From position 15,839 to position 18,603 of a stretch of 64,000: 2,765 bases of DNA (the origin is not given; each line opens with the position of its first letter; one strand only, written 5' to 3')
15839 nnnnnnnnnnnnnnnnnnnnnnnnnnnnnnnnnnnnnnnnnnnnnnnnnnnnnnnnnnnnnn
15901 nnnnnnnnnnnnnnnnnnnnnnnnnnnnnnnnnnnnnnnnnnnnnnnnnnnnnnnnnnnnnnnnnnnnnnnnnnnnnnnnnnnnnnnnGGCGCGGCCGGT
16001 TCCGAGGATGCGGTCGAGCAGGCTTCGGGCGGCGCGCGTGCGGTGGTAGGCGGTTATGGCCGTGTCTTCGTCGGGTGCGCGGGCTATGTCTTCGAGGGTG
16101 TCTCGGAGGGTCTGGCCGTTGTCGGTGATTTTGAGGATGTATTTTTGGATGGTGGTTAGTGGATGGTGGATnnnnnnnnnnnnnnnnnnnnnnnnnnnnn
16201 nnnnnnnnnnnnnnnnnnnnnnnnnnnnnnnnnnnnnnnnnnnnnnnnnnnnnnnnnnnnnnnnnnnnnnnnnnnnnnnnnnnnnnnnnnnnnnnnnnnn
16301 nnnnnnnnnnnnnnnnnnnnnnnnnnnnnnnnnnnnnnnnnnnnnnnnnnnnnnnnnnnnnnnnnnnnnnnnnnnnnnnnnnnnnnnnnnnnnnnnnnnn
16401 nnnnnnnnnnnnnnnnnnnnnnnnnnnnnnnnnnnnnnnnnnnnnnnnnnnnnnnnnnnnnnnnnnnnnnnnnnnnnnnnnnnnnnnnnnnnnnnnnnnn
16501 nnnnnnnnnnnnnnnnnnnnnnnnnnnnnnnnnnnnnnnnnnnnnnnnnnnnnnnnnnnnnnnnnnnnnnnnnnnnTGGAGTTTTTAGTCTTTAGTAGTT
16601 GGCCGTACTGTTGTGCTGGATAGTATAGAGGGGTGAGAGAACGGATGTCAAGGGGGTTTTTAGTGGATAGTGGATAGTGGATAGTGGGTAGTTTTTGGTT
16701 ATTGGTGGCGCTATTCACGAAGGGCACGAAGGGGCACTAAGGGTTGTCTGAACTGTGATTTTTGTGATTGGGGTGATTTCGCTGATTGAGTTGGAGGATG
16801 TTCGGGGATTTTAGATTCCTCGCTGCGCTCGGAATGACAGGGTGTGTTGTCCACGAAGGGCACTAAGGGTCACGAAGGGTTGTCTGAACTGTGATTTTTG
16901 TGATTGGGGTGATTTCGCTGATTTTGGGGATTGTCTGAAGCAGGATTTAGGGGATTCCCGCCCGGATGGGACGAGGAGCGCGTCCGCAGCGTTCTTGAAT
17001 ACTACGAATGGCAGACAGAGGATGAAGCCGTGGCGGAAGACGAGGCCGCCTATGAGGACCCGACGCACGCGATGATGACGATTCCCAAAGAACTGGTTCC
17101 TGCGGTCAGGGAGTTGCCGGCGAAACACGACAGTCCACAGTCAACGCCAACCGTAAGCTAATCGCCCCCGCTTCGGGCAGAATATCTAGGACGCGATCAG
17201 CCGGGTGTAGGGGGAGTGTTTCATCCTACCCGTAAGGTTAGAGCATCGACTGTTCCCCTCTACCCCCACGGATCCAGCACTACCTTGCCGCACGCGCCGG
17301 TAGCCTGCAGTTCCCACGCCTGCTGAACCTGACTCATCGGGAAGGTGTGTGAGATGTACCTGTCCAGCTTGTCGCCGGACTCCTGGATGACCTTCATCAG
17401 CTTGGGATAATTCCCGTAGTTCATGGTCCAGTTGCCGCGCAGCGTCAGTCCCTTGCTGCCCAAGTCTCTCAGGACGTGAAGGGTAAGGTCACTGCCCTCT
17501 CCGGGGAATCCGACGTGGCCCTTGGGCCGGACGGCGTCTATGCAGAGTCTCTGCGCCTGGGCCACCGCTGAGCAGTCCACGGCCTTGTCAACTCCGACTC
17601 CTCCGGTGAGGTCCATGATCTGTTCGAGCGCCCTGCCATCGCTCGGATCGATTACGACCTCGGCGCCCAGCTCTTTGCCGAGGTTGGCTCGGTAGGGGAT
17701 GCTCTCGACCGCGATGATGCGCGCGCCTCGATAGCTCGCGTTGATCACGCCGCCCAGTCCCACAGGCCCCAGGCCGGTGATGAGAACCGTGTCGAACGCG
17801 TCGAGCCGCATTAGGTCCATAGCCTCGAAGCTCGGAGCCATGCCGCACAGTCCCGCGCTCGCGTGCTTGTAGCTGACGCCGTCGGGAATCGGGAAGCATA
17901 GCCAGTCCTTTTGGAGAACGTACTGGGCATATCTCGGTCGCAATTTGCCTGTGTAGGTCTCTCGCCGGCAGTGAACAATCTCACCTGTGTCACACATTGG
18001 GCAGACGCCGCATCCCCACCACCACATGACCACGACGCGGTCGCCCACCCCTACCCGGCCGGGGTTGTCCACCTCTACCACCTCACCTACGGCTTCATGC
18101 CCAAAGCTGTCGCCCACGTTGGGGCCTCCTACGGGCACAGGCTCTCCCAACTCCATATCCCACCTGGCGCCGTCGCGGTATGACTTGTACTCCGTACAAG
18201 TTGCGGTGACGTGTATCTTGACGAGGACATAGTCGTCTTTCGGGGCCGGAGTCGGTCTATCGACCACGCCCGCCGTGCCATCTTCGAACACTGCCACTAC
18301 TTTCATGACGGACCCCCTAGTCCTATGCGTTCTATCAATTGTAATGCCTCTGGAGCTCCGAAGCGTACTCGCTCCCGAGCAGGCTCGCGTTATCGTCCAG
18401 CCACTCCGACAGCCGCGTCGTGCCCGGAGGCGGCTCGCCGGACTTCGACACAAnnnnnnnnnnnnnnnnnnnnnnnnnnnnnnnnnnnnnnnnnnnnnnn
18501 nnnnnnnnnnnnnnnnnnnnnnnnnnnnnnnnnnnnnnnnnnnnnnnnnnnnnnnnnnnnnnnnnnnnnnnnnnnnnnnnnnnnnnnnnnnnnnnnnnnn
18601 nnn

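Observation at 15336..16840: Three-copy phage-packaging-derived cassette: intact promoter-bearing TerS-like gene, decayed TerL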

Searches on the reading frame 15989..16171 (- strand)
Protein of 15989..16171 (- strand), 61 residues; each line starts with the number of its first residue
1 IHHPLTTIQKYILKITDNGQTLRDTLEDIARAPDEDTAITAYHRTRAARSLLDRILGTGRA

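Call 85: search_solved_structures(query=A3, max_evalue=10, show_alignments=3)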
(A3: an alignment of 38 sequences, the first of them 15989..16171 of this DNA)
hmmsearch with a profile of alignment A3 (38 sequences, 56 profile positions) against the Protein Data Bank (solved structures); distinct sequences matched with E-value up to 10: 12.
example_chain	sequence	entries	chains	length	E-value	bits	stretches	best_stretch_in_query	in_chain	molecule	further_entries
4rv1_A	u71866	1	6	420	7.6e-07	32.4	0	18-35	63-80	Engineered Protein OR497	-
4rzp_A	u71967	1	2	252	1.8e-06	31.2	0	17-35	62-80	Engineered Protein OR366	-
4hxt_A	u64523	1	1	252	0.00066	23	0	18-35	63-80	De Novo Protein OR329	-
9r1n_A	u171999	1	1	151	0.00092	22.5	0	3-31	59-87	sc-apCC-4-DPH-2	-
9r1j_A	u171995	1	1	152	0.01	19.1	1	3-31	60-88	sc-apCC-4-NR-1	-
8fbj_A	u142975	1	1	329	0.011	19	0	7-32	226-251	KWOCA_60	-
9r1m_A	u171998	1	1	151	0.034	17.5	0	3-31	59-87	sc-apCC-4-LMF-1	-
9r1k_A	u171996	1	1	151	0.06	16.7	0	3-31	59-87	sc-apCC-4-A7F-1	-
6w3f_A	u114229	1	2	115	0.42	14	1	14-34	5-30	Rd1NTF2_05_I64F_A80G_T94P_D101K_L106W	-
9f5a_A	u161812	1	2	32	0.54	13.6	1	3-29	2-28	CC-Type2-II-I17V-I21F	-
6w3d_A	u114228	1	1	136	0.68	13.3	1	14-34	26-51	Rd1NTF2_05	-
1xp4_A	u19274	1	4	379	1.5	12.2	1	26-53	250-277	D-alanyl-D-alanine carboxypeptidase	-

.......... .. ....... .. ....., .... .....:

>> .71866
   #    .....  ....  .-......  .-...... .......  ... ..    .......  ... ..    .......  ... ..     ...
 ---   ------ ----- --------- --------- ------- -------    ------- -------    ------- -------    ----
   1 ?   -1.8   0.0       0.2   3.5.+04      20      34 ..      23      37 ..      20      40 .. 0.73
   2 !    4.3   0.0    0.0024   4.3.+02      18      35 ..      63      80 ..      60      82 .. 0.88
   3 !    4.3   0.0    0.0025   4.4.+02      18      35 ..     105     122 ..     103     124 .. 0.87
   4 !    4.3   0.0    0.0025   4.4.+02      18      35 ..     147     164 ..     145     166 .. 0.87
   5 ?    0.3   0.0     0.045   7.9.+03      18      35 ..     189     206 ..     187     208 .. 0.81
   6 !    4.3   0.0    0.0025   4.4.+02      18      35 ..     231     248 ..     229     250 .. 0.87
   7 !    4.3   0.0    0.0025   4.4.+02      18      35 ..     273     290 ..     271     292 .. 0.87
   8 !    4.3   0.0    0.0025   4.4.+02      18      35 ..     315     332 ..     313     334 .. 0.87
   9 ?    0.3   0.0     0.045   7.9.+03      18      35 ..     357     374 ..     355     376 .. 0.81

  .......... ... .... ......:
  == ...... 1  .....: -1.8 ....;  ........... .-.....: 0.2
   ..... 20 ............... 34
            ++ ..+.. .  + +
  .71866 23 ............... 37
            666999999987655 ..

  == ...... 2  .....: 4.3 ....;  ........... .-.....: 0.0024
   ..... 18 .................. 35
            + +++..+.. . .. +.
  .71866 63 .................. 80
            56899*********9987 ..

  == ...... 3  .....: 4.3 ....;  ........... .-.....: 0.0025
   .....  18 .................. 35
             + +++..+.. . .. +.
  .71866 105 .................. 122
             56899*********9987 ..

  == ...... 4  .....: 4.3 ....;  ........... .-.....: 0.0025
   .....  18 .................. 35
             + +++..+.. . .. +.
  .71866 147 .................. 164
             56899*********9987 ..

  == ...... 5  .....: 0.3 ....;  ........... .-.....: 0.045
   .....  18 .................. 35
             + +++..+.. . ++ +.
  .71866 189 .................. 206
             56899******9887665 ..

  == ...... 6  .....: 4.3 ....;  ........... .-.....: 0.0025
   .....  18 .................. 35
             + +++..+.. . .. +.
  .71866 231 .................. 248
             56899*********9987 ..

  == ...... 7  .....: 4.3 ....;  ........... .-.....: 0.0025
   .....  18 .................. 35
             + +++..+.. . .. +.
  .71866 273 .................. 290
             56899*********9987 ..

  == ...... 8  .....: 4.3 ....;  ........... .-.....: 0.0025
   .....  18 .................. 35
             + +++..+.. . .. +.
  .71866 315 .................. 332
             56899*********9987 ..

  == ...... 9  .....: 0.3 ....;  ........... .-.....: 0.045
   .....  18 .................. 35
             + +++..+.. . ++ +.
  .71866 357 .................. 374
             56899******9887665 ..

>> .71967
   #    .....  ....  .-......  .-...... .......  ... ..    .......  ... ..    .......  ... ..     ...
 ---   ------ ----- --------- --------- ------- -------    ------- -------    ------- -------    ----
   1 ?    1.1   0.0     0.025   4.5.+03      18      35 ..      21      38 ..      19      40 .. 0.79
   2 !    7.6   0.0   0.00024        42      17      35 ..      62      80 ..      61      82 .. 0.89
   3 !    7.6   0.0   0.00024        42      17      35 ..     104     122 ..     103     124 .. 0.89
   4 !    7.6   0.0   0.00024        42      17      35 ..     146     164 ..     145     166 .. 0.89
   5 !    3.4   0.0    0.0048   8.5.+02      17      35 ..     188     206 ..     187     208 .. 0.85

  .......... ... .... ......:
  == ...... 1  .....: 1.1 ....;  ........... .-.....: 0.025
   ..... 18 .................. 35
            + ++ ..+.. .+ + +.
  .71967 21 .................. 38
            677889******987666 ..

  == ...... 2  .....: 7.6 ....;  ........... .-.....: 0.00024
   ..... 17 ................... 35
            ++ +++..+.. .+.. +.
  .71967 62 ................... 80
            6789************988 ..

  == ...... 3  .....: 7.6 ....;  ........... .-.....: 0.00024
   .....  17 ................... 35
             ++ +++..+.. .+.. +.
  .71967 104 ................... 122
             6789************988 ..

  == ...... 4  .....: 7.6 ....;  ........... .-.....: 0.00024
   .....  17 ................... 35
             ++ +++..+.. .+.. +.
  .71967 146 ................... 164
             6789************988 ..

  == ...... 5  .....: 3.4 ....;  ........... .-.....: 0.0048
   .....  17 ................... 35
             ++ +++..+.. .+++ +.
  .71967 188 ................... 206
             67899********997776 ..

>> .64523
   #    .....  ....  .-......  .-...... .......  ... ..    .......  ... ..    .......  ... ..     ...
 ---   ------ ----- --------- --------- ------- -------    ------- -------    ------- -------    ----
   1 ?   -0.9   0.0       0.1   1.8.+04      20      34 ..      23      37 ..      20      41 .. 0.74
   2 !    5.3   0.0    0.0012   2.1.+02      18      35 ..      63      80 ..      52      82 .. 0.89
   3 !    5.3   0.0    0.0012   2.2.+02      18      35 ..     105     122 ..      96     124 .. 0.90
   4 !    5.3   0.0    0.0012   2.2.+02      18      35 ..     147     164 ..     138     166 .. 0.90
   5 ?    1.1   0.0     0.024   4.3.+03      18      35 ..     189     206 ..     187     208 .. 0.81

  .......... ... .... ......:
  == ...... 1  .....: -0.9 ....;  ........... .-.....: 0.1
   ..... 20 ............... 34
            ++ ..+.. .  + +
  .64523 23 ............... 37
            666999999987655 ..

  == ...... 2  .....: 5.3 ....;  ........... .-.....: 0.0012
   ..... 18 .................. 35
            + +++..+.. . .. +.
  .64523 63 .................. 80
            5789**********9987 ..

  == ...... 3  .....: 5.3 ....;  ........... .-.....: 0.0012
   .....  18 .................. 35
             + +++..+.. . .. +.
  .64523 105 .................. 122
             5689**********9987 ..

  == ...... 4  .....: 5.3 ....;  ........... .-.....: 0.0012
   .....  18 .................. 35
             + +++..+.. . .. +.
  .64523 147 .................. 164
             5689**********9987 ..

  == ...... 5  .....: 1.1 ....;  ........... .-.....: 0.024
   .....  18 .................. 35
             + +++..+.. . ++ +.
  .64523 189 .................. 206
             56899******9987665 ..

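Call 89: predict_structure(alignment_id=A3)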
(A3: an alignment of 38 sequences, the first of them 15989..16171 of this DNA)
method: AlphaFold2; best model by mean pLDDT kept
length: 61 residues; sequences in the alignment: 38
mean_pLDDT: 88.4   pTM: 0.66
mean pLDDT of the five models: 88.4, 87.9, 85.6, 85.3, 82.6
residues with pLDDT >= 90: 40; 70-90: 13; 50-70: 8; < 50: 0
segments of 3 or more residues with pLDDT < 50: none
pLDDT, mean of each block of 10 residues (from residue 1): 72 91 96 94 96 86 51
secondary structure, 60 per line:
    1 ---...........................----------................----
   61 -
elements in order: H4-30 H41-56

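Call 92: fold_search(model_id=the predicted structure, library=viral)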
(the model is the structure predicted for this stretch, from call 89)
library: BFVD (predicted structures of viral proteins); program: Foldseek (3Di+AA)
matches with E <= 10: 150; with E <= 0.001: 0
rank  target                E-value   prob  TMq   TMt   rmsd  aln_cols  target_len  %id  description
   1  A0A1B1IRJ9            2.8e-01  0.87  0.58  0.27   5.8        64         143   23  (no name in the UniProt tables at hand)
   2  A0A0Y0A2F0            4.0e-01  0.89  0.56  0.15   3.7        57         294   24  Uncharacterized protein [Mycobacterium phage Weiss13]
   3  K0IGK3                4.0e-01  0.84  0.55  0.26   3.7        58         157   22  Terminase small subunit [Pseudomonas phage UFV-P2]
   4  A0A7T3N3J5            6.9e-01  0.84  0.58  0.21   2.8        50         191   26  Uncharacterized protein [Arthrobacter phage Wollypog]
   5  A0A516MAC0            9.0e-01  0.66  0.56  0.26   3.7        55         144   24  (no name in the UniProt tables at hand)
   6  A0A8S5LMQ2            9.7e-01  0.33  0.42  0.22   5.8        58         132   21  Terminase small subunit [Siphoviridae sp. ctDuC3]
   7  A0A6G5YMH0            1.1e+00  0.47  0.52  0.23   3.4        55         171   13  (no name in the UniProt tables at hand)
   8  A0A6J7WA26            1.2e+00  0.72  0.61  0.23   3.1        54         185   26  Terminase small subunit [uncultured Caudovirales phage]
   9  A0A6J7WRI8            1.2e+00  0.51  0.52  0.38   3.9        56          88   12  Uncharacterized protein [uncultured Caudovirales phage]
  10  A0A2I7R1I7            1.5e+00  0.57  0.56  0.29   4.2        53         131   13  (no name in the UniProt tables at hand)
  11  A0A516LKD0            1.6e+00  0.20  0.43  0.36   5.5        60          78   22  (no name in the UniProt tables at hand)
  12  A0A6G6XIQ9            1.7e+00  0.47  0.45  0.27   2.6        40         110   25  (no name in the UniProt tables at hand)
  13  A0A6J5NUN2            1.8e+00  0.38  0.54  0.21   4.9        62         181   26  Terminase small subunit [uncultured Caudovirales phage]
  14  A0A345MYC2            1.9e+00  0.38  0.45  0.15   6.3        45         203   27  (no name in the UniProt tables at hand)
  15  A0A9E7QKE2            2.0e+00  0.60  0.62  0.10   2.9        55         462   24  (no name in the UniProt tables at hand)
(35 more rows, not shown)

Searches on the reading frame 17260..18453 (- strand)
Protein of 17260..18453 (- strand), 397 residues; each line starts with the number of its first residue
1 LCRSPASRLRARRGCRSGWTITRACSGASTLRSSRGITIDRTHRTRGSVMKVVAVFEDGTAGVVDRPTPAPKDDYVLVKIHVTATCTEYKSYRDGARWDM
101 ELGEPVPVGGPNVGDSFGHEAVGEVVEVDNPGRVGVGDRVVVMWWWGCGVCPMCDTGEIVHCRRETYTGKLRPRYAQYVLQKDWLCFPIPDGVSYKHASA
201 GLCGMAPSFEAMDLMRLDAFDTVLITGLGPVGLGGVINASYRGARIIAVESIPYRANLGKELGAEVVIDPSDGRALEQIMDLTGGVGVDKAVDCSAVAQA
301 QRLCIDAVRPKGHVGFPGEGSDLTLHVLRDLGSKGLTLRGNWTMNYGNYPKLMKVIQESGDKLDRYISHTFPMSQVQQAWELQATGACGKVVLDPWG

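Call 93: search_protein_families(library=pfam, proteins=[window:17260-18453:-], max_evalue=0.001)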
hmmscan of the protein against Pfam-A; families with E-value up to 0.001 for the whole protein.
window:17260-18453:- (397 aa): 3 families
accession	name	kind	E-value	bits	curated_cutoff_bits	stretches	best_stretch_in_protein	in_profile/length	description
PF00107.32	ADH_zinc_N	-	5.6e-21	75.3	31.8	1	230-357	1-128/129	Zinc-binding dehydrogenase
PF08240.17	ADH_N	-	1.3e-14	54.8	23.5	1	73-191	2-104/104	Alcohol dehydrogenase GroES-like domain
PF13602.12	ADH_zinc_N_2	-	5.6e-07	31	27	1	262-393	1-134/134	Zinc-binding dehydrogenase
